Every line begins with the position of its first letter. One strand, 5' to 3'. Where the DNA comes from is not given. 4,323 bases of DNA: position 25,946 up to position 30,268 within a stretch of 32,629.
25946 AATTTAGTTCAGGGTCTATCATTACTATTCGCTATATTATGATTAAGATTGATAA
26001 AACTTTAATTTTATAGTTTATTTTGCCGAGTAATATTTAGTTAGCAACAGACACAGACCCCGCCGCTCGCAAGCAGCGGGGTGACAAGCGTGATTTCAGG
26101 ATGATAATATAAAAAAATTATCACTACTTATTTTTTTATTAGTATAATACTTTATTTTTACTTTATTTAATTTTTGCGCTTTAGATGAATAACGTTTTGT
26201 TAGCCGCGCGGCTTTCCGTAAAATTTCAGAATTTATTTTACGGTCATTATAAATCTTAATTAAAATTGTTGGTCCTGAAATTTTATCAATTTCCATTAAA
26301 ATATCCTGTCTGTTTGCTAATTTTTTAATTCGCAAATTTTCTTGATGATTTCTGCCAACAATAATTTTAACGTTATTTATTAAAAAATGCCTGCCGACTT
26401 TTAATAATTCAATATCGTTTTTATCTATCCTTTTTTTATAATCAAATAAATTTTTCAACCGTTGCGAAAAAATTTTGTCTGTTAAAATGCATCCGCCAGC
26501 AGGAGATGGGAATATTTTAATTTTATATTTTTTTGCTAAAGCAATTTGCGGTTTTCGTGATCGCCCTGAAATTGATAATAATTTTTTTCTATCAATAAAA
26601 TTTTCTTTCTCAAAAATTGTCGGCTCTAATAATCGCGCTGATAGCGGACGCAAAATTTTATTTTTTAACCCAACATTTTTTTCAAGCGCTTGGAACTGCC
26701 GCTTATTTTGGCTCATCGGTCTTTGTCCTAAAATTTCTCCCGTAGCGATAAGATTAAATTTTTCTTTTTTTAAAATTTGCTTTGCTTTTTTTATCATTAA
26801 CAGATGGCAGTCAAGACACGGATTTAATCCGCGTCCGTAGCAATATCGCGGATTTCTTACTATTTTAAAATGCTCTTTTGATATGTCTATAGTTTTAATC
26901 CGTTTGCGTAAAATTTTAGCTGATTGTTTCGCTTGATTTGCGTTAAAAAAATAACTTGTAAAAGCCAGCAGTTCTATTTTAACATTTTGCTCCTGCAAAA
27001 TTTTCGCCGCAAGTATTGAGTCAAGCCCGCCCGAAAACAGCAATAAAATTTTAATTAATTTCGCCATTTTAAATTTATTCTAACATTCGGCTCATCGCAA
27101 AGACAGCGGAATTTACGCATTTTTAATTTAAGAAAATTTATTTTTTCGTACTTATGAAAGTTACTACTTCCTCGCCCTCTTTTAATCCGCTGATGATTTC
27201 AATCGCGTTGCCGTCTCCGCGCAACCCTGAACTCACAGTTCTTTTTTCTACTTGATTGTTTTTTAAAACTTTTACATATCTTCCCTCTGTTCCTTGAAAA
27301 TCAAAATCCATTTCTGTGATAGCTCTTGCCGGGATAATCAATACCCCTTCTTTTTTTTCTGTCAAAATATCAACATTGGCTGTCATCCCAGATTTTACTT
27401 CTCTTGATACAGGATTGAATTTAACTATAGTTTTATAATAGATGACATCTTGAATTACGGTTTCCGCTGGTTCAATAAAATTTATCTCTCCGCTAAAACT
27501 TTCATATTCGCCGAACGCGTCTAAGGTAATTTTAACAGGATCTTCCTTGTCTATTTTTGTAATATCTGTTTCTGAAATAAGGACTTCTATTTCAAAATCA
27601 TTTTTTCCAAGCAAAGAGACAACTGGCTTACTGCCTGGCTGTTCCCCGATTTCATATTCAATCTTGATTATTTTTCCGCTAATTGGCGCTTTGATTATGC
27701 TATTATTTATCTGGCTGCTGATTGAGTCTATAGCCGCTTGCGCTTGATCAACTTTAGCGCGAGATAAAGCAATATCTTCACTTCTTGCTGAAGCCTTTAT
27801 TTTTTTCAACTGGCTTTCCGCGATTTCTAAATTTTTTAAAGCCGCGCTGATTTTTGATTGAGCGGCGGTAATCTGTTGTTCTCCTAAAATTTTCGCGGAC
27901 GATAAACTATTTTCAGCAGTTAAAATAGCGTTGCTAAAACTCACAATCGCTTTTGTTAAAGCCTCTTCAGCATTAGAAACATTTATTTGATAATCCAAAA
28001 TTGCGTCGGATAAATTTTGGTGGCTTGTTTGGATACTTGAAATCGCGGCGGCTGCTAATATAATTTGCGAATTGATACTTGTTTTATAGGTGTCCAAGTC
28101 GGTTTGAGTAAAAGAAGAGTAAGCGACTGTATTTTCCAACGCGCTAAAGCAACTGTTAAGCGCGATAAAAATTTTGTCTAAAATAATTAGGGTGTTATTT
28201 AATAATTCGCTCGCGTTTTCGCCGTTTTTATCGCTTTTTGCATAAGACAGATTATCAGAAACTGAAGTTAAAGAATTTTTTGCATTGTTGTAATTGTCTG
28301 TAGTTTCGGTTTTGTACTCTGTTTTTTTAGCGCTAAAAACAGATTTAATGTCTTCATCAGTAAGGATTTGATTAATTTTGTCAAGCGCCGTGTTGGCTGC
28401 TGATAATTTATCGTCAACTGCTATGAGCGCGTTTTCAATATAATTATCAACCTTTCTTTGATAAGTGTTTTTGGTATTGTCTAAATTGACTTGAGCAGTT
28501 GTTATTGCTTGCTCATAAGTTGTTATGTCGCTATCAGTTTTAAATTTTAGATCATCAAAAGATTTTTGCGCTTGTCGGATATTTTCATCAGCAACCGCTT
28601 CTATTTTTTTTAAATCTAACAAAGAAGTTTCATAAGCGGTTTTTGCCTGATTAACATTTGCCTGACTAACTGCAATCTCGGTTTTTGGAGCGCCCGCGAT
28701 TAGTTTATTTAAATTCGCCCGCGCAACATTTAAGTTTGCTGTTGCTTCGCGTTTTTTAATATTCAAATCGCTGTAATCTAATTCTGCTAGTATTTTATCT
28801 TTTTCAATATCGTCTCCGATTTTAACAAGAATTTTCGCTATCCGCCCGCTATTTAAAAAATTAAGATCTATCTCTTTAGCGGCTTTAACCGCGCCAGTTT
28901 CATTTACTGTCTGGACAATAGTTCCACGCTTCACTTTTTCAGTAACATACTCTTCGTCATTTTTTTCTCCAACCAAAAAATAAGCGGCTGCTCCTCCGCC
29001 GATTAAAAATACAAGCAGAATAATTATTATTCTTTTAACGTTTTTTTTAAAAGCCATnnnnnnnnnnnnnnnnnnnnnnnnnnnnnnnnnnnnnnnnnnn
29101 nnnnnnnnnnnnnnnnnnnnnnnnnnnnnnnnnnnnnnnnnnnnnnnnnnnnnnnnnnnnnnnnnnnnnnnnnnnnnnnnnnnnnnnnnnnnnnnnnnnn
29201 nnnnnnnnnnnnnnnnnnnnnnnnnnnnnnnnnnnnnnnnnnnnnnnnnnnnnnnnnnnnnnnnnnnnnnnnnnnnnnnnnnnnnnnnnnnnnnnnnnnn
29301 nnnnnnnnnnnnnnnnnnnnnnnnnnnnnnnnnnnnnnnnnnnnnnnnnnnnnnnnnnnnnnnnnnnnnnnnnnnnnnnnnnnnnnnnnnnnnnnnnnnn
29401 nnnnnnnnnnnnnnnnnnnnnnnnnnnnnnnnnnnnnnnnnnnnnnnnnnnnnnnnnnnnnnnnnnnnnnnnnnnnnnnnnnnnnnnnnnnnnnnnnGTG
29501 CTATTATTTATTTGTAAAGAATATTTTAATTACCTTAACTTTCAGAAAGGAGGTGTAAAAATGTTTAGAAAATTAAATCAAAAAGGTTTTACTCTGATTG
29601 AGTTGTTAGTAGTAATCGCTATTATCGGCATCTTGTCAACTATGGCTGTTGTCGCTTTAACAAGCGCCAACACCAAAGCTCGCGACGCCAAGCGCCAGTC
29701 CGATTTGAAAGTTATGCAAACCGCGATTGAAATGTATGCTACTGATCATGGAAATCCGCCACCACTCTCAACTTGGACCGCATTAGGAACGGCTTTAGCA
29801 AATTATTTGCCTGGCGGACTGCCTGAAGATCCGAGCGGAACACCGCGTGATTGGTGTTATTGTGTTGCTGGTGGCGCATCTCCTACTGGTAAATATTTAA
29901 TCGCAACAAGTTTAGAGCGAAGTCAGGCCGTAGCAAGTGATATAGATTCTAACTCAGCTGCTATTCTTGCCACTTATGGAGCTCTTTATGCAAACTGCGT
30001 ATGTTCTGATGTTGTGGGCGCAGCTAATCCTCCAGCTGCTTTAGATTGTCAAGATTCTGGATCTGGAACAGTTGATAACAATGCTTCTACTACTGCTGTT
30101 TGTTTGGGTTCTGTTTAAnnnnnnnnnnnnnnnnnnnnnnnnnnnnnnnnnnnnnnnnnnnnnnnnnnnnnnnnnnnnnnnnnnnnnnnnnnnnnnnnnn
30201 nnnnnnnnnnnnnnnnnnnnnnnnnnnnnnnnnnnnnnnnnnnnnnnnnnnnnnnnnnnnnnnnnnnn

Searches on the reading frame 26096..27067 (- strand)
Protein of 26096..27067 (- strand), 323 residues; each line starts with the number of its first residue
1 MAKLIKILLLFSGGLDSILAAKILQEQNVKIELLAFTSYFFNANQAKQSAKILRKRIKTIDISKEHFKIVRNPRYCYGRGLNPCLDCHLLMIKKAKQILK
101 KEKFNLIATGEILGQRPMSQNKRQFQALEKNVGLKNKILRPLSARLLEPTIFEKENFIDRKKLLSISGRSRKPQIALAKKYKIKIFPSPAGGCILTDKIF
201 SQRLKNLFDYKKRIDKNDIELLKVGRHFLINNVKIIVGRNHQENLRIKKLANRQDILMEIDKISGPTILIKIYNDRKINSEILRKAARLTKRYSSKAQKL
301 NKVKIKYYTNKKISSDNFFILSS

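Call 49: search_protein_families(library=pfam, proteins=[window:26096-27067:-], max_evalue=0.001)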
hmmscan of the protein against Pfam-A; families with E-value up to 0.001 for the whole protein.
window:26096-27067:- (323 aa): 5 families
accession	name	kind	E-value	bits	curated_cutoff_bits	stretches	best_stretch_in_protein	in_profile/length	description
PF18297.6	NFACT-R_2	-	1.4e-16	60.9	26.9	1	225-313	1-85/104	NFACT protein RNA binding domain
PF05670.18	NFACT-R_1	-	2.3e-09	38.2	29.8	1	231-316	9-96/112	NFACT protein RNA binding domain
PF02568.20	ThiI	-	5.7e-08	33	20.5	1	6-142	5-144/197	Thiamine biosynthesis protein (ThiI)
PF24167.1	DUF7411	-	9.4e-06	25.8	28.7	1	6-73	2-69/194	Family of unknown function (DUF7411)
PF03054.22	tRNA_Me_trans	-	0.00025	21.2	20.6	0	6-116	2-131/202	tRNA methyl transferase HUP domain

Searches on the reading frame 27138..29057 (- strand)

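Call 49: search_protein_families(library=pfam, proteins=[window:27138-29057:-], max_evalue=0.001)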
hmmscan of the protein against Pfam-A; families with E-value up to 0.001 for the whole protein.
window:27138-29057:- (639 aa): 1 family
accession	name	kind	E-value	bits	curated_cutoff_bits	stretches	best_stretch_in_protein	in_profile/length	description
PF13437.12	HlyD_3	-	1.7e-08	35.6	22.2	1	455-544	2-90/106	HlyD family secretion protein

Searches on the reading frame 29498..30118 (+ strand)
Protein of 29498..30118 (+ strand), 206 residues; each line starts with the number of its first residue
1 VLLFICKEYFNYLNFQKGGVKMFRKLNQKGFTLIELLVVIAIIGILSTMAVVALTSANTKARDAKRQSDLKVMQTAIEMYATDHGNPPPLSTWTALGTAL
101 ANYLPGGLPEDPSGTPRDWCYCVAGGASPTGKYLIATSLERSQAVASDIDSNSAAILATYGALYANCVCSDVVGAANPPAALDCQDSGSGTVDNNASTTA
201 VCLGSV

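Call 5: search_protein_families(library=pfam, proteins=[window:29498-30118:+], max_evalue=0.01)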
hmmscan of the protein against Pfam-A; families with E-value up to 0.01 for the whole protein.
window:29498-30118:+ (206 aa): 1 family
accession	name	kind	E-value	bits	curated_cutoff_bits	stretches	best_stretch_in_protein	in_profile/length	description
PF07963.17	N_methyl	-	1.3e-10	40.8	21.2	1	27-50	3-26/27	Prokaryotic N-terminal methylation motif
